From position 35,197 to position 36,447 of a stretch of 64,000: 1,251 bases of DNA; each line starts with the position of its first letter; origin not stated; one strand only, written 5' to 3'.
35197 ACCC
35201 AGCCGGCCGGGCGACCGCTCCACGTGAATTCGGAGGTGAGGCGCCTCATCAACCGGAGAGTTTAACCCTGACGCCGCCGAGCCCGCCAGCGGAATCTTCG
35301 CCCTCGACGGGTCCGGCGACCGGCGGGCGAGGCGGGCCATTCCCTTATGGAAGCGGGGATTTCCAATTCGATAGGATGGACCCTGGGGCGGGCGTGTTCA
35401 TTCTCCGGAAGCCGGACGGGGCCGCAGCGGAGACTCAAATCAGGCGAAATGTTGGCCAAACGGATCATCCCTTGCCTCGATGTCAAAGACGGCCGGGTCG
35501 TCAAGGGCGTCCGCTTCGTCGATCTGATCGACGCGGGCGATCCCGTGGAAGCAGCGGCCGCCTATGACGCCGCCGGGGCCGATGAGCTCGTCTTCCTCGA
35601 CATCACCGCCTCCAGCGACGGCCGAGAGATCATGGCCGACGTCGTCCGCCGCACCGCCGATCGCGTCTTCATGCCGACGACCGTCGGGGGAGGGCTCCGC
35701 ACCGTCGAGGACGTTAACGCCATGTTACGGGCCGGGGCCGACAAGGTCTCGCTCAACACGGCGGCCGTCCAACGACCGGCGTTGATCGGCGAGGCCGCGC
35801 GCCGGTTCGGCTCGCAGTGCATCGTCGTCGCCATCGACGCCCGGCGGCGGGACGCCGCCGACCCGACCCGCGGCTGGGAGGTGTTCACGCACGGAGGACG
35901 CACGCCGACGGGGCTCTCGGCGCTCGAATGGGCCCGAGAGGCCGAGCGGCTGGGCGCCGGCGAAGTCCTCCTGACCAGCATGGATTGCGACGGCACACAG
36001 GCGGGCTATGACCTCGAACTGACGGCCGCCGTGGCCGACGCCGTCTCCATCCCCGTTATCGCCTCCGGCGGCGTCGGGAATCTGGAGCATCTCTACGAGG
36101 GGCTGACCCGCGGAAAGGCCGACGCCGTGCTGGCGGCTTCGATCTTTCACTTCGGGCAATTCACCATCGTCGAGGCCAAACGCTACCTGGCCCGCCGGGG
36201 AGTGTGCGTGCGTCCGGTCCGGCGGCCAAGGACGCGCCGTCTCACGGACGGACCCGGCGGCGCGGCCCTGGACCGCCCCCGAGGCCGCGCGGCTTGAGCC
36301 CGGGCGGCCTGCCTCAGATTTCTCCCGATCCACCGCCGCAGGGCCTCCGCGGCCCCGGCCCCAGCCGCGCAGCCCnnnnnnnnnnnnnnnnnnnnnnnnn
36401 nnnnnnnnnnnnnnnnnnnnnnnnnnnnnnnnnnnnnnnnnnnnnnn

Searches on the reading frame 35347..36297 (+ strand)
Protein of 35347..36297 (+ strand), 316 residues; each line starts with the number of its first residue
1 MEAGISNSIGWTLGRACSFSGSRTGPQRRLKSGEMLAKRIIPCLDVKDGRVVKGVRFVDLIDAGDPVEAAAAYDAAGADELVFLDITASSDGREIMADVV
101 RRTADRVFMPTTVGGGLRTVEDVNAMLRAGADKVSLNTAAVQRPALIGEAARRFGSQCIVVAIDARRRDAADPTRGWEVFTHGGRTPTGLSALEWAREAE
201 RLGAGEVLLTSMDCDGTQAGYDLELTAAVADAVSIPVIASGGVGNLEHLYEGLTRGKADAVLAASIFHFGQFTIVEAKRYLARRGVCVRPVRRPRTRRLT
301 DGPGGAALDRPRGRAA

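Call 23: search_protein_families(library=pfam, proteins=[window:35347-36297:+], max_evalue=0.00001)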
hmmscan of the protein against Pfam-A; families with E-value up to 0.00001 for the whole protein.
window:35347-36297:+ (316 aa): 2 families
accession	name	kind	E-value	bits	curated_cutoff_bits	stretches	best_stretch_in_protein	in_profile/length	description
PF00977.27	His_biosynth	-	8.5e-87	290.8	23.6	1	39-273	1-228/228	Histidine biosynthesis protein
PF03060.21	NMO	-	1.3e-08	35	28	0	190-263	143-221/331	Nitronate monooxygenase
